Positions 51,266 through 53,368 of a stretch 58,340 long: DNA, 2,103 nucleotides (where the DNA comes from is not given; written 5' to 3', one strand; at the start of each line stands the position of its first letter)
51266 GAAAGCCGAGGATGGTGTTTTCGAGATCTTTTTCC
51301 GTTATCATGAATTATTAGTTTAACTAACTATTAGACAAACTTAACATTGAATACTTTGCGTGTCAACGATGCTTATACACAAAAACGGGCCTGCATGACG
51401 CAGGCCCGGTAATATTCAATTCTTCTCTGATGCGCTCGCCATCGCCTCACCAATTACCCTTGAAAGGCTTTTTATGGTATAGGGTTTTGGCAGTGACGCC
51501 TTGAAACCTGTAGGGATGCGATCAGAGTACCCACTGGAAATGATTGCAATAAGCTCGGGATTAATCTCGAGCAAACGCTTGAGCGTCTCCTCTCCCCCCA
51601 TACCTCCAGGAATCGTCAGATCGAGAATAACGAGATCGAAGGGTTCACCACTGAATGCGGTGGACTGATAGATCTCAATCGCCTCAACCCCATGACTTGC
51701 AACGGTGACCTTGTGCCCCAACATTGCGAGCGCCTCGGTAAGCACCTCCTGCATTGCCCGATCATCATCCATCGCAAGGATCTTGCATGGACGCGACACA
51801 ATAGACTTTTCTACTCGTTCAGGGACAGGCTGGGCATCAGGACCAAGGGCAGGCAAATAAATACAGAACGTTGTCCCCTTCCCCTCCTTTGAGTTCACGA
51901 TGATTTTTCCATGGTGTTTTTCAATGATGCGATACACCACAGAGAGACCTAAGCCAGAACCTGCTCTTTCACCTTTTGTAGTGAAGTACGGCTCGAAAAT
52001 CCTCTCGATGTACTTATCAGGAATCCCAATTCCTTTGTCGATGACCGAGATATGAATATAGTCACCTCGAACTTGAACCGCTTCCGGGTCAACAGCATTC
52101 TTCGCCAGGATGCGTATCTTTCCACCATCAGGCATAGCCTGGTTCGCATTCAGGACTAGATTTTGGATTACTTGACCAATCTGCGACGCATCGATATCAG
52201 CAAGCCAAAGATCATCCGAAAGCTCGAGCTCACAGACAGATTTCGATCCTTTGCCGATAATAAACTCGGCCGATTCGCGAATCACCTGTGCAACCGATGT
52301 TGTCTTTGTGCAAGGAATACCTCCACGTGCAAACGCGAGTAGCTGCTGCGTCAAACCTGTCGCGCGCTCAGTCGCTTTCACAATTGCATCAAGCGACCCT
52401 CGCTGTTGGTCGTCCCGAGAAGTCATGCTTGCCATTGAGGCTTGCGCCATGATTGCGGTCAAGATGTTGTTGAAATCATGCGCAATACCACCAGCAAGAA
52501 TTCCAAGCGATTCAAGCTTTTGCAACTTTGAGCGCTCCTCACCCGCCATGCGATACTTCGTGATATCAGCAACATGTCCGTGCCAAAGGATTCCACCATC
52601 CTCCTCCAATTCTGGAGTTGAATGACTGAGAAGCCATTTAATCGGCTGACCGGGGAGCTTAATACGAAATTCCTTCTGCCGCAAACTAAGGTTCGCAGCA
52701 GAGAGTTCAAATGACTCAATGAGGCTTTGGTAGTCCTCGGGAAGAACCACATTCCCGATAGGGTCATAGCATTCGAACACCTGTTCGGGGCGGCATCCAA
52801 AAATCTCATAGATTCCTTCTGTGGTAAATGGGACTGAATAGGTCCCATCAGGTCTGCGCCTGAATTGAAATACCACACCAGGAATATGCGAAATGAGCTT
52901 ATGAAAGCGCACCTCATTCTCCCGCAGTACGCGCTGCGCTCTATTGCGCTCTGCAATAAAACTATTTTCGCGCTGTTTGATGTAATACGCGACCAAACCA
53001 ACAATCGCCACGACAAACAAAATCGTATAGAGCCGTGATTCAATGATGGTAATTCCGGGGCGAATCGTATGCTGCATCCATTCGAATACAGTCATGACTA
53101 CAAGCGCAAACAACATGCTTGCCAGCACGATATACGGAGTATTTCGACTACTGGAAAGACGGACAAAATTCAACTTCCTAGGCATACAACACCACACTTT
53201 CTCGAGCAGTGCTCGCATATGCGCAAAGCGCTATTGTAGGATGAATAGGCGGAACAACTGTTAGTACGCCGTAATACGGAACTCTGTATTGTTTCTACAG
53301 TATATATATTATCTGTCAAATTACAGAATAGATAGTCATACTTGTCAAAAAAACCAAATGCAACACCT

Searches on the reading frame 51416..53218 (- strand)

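Call 13: search_protein_families(library=ncbifam, proteins=[window:51416-53218:-])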
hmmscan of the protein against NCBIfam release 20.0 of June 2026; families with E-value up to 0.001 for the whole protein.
window:51416-53218:- (600 aa): 99 families (the best 25 are shown)
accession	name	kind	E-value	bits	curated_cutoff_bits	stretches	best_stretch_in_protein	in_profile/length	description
NF046020.1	HisKinCckABruc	equivalog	2.7e-69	234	1000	1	217-592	459-866/868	cell cycle histidine kinase CckA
NF010076.0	PRK13557.1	subfamily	1.2e-64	218.7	631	1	208-568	132-502/540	histidine kinase famiy protein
NF010411.0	PRK13837.1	equivalog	4.1e-63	213.6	647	1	233-596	445-815/828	two-component system VirA-like sensor kinase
NF046026.1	HisKinCckACaul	equivalog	7e-52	176.4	1000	1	215-587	279-670/678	cell cycle histidine kinase CckA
NF008468.0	PRK11360.1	equivalog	1.5e-51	175.5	646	1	215-457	373-608/616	two-component system sensor histidine kinase AtoS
NF007688.0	PRK10364.1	equivalog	3.3e-40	138.2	479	1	228-457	230-451/460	two-component system sensor histidine kinase ZraS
NF052574.1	HisKinEspCMyxo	equivalog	1.5e-39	135.8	1200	1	233-558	412-740/785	serine histidine kinase EspC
NF041880.1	EPS_EpsF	equivalog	1.8e-37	129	900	1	77-456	115-492/492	response regulator EpsF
TIGR02956.1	TMAO_torS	equivalog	7.3e-35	120.3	676.5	1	339-598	572-825/967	TMAO reductase system sensor histidine kinase/response regulator TorS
NF052573.1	HisKinEspAMyxo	equivalog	4e-33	114.4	1400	1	218-556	364-705/755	serine histidine kinase EspA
NF047497.1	HK_LIC_12097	equivalog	5.8e-33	114.1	500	1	214-457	126-366/367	LIC_12097 family sensor histidine kinase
NF038348.1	T2SS_HK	subfamily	2.1e-29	102.4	450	1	336-456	461-572/574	histidine kinase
NF008302.0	PRK11091.1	equivalog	6.6e-29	100.6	838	1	341-597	393-647/779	aerobic respiration two-component sensor histidine kinase ArcB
NF047466.1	hybrid_RR_LvrB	exception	3.6e-28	98.8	500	1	220-457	135-376/377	hybrid histidine kinase/response regulator LvrB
NF046044.1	PnpS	equivalog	4.7e-27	95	400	1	271-456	205-390/390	two-component system histidine kinase PnpS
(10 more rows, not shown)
